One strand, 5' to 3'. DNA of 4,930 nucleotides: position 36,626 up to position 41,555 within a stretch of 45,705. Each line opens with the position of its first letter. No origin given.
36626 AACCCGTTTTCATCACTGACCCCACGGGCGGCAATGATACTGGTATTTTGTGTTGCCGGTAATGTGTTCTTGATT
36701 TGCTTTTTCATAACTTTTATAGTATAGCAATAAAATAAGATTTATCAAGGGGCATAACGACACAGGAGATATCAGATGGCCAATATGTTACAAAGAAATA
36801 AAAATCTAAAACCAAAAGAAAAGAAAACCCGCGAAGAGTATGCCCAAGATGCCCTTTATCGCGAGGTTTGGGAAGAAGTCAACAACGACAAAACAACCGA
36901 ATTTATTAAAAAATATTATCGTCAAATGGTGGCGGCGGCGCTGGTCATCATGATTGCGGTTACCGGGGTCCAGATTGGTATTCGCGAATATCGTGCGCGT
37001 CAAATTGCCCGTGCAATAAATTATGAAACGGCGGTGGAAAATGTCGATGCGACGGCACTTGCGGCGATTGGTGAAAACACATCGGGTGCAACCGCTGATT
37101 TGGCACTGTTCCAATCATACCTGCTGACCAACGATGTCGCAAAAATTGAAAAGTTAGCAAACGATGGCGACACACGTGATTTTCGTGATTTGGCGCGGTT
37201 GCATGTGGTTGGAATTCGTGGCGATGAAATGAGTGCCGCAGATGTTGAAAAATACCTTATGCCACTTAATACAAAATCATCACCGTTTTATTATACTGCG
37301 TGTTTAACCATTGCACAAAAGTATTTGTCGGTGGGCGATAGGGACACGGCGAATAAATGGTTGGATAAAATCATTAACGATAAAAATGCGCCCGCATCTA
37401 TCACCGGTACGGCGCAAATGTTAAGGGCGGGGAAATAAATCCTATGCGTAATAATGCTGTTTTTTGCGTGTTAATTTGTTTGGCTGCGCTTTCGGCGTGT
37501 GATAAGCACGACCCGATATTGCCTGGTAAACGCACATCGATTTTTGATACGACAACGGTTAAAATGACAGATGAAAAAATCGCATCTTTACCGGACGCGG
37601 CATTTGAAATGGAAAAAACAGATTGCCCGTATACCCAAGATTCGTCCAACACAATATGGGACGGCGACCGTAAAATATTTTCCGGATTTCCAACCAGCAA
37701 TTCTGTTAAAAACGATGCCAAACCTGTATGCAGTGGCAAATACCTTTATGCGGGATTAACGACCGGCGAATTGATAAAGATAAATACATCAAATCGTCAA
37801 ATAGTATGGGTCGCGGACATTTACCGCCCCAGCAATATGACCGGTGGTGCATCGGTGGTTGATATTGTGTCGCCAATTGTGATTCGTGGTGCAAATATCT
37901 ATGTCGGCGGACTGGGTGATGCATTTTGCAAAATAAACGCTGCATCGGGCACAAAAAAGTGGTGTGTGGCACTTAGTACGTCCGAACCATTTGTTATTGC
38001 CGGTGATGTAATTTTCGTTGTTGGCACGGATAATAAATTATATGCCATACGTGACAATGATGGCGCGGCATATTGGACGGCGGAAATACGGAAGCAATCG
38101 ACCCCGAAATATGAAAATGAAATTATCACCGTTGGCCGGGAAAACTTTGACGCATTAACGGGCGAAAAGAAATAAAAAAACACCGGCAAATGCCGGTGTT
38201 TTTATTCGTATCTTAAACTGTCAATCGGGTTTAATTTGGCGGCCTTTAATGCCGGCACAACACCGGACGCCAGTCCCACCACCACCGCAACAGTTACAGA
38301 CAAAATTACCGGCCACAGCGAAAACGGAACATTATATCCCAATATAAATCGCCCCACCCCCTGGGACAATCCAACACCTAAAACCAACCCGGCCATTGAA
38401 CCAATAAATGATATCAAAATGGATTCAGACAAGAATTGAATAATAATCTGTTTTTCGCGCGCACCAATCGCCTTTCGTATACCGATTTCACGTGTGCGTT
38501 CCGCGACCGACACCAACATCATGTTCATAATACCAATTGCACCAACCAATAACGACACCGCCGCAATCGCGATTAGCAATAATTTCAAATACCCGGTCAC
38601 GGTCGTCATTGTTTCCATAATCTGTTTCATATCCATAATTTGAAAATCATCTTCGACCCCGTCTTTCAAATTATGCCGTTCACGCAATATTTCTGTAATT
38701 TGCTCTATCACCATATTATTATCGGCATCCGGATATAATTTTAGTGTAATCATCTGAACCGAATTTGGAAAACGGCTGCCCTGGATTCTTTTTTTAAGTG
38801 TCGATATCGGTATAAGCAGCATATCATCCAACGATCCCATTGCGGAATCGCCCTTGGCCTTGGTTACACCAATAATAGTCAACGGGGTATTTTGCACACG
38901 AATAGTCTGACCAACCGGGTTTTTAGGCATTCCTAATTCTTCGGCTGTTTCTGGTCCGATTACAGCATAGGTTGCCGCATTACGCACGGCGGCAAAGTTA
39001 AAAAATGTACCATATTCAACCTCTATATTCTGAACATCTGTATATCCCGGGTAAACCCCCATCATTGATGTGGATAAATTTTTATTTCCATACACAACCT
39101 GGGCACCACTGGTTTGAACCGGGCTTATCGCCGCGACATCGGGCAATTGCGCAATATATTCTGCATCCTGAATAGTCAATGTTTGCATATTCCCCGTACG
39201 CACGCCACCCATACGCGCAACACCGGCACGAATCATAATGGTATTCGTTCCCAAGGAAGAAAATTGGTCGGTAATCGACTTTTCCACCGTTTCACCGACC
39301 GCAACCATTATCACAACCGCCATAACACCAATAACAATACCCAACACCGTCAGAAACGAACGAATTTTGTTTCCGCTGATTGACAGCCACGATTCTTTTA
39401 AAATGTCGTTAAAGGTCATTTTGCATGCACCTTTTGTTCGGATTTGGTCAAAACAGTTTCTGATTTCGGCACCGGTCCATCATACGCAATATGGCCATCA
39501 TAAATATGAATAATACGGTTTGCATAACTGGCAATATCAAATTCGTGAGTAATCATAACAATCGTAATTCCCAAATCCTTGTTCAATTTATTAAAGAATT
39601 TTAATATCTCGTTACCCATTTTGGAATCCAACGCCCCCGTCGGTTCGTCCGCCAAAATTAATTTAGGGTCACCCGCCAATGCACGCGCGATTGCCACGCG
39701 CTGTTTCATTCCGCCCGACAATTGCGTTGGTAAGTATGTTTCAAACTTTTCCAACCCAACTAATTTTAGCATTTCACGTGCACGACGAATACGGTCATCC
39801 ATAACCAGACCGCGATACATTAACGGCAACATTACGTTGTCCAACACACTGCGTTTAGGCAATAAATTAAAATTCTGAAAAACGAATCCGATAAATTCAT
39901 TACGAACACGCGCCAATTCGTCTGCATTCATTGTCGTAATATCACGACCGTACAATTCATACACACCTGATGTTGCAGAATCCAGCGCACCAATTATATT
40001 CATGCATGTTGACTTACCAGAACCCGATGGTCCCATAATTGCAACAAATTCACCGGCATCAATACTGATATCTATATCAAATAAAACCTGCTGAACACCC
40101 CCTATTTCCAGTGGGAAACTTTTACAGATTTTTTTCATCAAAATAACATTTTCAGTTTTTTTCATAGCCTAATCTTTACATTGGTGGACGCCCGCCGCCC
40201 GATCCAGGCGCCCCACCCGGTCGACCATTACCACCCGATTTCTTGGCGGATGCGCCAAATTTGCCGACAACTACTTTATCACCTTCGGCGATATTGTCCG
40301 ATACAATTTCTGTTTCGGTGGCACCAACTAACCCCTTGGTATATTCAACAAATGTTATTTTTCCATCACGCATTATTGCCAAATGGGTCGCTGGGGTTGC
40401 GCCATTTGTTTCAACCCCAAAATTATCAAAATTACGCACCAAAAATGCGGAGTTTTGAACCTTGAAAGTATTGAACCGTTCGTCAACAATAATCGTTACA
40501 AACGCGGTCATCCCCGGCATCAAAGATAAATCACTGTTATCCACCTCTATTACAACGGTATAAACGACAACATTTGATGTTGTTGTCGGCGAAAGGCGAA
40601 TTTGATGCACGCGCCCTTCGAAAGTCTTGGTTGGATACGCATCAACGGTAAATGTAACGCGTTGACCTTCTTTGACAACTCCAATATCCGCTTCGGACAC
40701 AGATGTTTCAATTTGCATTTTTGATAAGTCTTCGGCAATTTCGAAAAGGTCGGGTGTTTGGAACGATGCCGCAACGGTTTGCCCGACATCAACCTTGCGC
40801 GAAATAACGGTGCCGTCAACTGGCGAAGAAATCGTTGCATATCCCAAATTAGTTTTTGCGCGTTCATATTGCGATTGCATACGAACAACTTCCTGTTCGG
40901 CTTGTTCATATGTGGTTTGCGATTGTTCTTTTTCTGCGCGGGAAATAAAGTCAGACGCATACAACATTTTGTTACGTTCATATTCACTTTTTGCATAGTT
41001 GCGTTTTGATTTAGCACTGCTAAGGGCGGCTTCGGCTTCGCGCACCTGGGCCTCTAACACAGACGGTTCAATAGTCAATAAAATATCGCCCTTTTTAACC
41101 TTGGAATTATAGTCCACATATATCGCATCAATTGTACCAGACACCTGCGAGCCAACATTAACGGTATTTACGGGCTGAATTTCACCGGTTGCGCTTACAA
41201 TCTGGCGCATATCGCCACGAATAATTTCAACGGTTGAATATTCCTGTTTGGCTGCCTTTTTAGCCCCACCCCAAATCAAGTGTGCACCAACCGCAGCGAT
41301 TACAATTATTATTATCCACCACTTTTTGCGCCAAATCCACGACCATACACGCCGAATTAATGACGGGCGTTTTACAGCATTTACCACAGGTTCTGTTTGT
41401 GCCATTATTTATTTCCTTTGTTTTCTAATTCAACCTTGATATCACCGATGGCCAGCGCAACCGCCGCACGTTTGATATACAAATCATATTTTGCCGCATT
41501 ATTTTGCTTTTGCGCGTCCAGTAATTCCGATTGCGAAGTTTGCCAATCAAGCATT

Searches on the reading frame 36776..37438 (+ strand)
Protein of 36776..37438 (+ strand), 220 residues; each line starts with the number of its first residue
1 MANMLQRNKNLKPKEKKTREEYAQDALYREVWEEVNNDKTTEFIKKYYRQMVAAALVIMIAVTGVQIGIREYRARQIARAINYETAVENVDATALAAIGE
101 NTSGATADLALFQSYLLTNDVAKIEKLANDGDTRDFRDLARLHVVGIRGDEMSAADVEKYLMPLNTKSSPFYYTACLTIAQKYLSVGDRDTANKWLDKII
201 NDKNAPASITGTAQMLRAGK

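Call 18: search_protein_families(library=pfam, proteins=[window:36776-37438:+], max_evalue=0.01)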
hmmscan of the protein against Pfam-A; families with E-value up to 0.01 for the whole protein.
window:36776-37438:+ (220 aa): 1 family
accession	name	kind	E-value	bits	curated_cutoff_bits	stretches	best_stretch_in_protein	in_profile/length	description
PF10858.15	DUF2659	-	1.1e-07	32.2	27.7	1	153-218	149-214/216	Protein of unknown function (DUF2659)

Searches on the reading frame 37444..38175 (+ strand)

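Call 18: search_protein_families(library=pfam, proteins=[window:37444-38175:+], max_evalue=0.01)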
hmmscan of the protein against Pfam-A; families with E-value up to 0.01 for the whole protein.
window:37444-38175:+ (243 aa): 2 families
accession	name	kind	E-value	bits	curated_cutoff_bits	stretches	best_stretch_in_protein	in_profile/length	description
PF13360.13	PQQ_2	-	1.4e-14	54.8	27.6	1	86-212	106-232/233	Outer membrane protein assembly factor BamB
PF13570.13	Beta-prop_ACSF4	-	7e-06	26.1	133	1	78-217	83-214/329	Beta-alanine-activating enzyme, beta-propeller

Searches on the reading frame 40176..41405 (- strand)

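Call 22: search_protein_families(library=pfam, proteins=[window:40176-41405:-], max_evalue=0.01)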
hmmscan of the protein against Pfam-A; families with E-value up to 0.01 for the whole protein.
window:40176-41405:- (409 aa): 5 families
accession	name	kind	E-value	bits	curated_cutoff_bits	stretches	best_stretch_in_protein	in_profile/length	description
PF16576.10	HlyD_D23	-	1.6e-25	90.1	30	1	68-301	4-214/214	Barrel-sandwich domain of CusB or HlyD membrane-fusion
PF13437.12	HlyD_3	-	4.1e-18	66.5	22.2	1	191-298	1-106/106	HlyD family secretion protein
PF13533.13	Biotin_lipoyl_2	-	2.9e-06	27.4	29.8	1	82-113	1-32/32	Biotin-lipoyl like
PF00364.28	Biotin_lipoyl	-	0.0015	18.8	22.1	0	82-112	43-73/73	Biotin-requiring enzyme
PF02706.20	Wzz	-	0.0083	16.8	25.5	1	18-67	6-52/91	Chain length determinant protein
